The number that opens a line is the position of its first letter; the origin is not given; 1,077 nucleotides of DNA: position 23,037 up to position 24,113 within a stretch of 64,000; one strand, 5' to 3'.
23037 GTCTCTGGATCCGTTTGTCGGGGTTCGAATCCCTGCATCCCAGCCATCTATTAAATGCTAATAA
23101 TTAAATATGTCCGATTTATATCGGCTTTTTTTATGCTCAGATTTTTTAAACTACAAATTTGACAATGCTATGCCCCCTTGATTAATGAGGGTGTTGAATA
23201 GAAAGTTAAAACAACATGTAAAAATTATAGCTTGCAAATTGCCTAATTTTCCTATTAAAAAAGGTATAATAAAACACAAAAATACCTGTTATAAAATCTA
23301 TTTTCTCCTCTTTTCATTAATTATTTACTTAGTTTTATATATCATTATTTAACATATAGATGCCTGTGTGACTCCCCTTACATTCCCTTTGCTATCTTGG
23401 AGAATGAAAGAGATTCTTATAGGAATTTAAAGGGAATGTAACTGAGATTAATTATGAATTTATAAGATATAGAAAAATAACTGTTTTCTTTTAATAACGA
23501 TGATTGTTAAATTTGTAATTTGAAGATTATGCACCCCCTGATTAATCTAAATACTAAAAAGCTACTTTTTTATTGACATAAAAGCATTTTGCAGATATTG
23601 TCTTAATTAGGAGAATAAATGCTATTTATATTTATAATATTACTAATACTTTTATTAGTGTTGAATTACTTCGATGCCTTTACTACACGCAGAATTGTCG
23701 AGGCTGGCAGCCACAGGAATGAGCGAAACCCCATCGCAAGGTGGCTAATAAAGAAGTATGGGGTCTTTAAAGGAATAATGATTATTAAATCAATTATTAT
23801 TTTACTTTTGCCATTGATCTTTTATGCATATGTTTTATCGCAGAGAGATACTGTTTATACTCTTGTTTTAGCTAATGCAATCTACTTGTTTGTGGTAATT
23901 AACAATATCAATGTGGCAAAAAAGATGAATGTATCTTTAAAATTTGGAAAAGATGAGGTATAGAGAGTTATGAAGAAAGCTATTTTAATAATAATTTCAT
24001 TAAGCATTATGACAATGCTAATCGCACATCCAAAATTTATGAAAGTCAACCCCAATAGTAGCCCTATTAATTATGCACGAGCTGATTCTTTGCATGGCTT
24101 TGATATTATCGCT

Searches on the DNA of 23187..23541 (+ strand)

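Call 61: search_dna_similar(query=window:23187-23541:+, collection=plasmids, mode=distant, max_rows=10)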
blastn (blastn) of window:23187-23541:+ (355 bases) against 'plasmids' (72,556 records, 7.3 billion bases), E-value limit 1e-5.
No match.

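Call 62: search_dna_similar(query=window:23187-23541:+, collection=phages, mode=distant, max_rows=10)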
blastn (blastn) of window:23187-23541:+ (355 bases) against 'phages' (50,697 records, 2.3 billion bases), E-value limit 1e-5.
No match.

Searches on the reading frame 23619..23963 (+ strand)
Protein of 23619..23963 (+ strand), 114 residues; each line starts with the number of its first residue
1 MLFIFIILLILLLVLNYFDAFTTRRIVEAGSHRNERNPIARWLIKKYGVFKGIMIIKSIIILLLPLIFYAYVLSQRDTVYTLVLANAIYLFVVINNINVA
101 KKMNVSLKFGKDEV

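Call 42: find_encoding_contigs(protein=window:23619-23963:+, flank=3000, max_places=8)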
Protein window:23619-23963:+ (114 aa): 11 contigs read that carry it; 5 places shown.
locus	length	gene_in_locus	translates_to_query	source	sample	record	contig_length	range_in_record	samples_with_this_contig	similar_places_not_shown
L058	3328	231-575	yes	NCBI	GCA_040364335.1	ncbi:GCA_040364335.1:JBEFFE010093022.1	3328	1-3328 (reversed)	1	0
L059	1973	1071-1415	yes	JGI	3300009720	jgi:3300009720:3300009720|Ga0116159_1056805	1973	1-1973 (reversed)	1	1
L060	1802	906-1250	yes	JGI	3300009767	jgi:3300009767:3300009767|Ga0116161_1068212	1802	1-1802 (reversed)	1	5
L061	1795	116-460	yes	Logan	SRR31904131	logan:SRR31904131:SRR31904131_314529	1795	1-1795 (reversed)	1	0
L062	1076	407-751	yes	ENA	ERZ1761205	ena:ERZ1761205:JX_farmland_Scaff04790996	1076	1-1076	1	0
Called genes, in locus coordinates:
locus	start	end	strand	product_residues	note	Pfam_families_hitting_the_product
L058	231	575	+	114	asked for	PF18902:DUF5658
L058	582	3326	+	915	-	?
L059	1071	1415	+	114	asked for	PF18902:DUF5658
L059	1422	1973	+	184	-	?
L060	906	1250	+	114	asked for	PF18902:DUF5658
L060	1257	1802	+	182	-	?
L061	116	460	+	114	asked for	PF18902:DUF5658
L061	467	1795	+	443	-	?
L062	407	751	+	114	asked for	PF18902:DUF5658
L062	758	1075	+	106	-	?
